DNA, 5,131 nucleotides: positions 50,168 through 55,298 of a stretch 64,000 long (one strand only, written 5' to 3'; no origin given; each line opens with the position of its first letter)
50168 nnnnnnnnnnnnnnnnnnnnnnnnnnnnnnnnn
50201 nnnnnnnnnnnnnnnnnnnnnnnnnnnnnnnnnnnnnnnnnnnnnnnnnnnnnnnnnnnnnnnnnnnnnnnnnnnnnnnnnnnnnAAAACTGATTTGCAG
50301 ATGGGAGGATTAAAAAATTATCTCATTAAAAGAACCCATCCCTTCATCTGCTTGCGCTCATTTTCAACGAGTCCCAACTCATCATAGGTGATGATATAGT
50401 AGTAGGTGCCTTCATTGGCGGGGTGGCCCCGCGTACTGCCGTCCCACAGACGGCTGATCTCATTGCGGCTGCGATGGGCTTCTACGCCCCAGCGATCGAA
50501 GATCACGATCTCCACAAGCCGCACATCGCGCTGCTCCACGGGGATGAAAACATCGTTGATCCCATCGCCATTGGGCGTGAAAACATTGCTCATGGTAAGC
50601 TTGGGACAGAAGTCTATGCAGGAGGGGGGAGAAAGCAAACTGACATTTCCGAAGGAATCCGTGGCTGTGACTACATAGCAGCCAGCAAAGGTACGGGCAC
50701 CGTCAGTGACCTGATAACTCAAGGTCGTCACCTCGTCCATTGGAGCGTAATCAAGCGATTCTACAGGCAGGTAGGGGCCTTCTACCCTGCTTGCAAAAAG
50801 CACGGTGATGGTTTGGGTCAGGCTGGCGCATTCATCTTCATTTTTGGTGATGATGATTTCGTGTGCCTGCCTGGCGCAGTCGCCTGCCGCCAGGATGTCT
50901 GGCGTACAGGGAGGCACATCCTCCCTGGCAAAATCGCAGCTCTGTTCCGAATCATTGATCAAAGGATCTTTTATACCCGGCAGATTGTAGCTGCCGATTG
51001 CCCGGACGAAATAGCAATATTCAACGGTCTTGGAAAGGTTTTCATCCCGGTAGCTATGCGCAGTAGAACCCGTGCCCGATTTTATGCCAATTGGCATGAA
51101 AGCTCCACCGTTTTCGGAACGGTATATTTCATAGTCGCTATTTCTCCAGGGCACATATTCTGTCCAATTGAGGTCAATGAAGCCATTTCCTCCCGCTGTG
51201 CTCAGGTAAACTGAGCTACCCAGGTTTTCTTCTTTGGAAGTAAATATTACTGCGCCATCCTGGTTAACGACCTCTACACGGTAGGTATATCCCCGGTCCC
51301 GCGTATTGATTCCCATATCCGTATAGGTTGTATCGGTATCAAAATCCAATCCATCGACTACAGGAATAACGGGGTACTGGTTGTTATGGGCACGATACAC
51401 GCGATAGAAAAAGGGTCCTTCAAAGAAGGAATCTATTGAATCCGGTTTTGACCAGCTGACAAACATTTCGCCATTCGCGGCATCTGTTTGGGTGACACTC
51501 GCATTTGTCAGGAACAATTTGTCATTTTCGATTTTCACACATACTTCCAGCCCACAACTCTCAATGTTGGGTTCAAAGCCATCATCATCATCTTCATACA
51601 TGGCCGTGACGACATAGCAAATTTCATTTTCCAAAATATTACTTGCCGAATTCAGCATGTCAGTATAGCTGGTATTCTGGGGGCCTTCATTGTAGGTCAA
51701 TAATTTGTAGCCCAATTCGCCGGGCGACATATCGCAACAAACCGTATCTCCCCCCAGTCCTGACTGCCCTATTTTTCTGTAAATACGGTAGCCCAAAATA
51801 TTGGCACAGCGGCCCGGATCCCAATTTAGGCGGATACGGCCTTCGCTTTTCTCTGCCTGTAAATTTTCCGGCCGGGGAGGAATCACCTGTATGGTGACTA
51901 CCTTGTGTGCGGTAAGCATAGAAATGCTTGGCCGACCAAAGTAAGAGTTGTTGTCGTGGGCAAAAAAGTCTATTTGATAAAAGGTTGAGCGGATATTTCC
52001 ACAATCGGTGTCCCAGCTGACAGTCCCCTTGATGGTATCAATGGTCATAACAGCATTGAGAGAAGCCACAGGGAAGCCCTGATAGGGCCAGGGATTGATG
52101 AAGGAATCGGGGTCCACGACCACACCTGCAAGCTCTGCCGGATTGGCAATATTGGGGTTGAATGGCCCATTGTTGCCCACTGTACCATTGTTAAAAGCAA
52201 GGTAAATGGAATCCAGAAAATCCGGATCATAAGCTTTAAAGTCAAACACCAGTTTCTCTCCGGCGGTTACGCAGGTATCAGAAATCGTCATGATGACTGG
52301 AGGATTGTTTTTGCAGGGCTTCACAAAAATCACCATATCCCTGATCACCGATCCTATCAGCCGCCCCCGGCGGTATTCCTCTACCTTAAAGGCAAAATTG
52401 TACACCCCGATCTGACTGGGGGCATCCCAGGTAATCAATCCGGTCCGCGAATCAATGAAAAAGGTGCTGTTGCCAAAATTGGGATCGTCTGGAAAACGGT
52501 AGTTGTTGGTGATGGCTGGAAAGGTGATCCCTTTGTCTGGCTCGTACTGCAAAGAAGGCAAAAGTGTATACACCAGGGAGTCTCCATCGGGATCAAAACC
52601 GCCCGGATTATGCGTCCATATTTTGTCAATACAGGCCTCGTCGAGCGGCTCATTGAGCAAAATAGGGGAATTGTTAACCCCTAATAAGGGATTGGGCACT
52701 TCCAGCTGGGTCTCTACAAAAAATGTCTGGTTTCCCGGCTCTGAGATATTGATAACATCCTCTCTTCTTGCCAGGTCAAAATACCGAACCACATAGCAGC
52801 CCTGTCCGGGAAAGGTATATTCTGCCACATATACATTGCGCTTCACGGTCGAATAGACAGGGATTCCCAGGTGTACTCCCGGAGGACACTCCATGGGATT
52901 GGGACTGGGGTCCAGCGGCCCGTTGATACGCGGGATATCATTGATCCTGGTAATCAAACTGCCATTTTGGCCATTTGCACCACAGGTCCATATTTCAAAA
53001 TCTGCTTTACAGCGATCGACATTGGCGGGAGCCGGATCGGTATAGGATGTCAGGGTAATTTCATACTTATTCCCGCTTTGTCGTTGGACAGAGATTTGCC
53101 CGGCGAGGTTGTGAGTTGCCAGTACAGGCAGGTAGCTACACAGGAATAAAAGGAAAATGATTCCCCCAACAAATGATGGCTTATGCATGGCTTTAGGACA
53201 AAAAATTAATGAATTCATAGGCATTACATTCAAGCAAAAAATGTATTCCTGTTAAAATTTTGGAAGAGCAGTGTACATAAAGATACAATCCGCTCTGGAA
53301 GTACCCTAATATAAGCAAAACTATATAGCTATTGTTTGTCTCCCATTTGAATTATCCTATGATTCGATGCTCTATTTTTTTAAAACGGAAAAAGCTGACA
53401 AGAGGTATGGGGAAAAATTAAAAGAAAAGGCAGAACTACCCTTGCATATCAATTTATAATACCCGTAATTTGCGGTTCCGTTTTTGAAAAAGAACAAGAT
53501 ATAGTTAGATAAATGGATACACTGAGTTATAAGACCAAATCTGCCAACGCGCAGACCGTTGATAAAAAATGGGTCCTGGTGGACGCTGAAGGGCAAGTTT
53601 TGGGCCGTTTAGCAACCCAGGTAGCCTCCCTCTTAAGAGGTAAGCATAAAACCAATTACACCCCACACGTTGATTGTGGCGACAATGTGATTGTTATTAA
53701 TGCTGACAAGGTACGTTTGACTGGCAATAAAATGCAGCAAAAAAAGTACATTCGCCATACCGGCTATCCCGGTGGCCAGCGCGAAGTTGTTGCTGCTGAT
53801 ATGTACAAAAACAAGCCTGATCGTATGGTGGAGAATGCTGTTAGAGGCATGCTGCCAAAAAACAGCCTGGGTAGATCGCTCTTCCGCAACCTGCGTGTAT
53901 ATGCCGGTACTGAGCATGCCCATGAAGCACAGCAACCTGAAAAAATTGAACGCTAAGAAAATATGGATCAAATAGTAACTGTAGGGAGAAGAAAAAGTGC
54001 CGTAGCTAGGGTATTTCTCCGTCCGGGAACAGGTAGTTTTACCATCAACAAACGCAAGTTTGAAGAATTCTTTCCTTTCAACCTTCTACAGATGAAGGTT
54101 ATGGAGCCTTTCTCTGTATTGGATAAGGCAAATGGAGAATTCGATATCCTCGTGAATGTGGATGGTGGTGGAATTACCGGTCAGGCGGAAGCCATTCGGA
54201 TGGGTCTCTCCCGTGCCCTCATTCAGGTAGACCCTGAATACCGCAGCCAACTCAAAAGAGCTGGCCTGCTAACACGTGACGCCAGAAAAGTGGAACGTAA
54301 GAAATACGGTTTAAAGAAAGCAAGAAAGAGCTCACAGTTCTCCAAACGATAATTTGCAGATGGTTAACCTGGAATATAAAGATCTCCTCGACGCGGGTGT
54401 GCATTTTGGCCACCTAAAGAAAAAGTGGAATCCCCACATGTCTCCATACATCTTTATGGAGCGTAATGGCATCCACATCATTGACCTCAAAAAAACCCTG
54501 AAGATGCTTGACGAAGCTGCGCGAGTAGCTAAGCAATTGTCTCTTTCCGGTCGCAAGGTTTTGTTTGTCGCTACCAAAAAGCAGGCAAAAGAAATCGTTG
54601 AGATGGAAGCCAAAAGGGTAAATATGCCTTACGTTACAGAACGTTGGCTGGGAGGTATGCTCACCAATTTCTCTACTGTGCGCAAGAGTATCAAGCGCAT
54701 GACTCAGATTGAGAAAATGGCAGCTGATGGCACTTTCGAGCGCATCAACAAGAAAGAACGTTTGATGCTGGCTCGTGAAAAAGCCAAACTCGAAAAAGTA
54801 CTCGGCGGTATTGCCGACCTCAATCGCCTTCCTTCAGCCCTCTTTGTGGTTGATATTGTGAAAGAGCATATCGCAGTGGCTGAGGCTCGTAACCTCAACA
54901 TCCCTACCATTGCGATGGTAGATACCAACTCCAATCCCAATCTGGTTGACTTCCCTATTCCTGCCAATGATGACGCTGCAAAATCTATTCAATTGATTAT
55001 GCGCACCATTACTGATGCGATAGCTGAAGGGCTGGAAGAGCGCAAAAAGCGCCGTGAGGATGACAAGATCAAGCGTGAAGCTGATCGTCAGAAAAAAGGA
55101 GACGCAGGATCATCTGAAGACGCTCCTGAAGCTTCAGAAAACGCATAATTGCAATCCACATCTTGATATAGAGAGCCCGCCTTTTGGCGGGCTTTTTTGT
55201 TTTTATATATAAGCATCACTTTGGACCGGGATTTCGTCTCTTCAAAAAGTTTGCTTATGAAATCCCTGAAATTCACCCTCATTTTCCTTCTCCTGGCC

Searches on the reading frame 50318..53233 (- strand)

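Call 54: search_protein_families(library=pfam, proteins=[window:50318-53233:-], max_evalue=0.0001)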
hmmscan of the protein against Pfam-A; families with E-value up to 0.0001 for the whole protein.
window:50318-53233:- (971 aa): 2 families
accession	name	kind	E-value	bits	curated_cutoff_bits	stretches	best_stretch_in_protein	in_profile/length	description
PF13585.12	CHU_C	-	1.2e-18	67.5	27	1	880-969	2-86/86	CHU_C Type IX secretion signal domain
PF00041.27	fn3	-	8.8e-05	23.1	25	0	581-661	7-74/84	Fibronectin type III domain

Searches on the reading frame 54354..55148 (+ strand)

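Call 54: search_protein_families(library=pfam, proteins=[window:54354-55148:+], max_evalue=0.0001)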
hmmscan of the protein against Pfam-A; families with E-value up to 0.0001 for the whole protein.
window:54354-55148:+ (264 aa): 1 family
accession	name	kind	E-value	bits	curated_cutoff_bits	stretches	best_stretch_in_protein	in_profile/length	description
PF00318.25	Ribosomal_S2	-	5.4e-97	323.7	26.1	1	11-226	1-216/216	Ribosomal protein S2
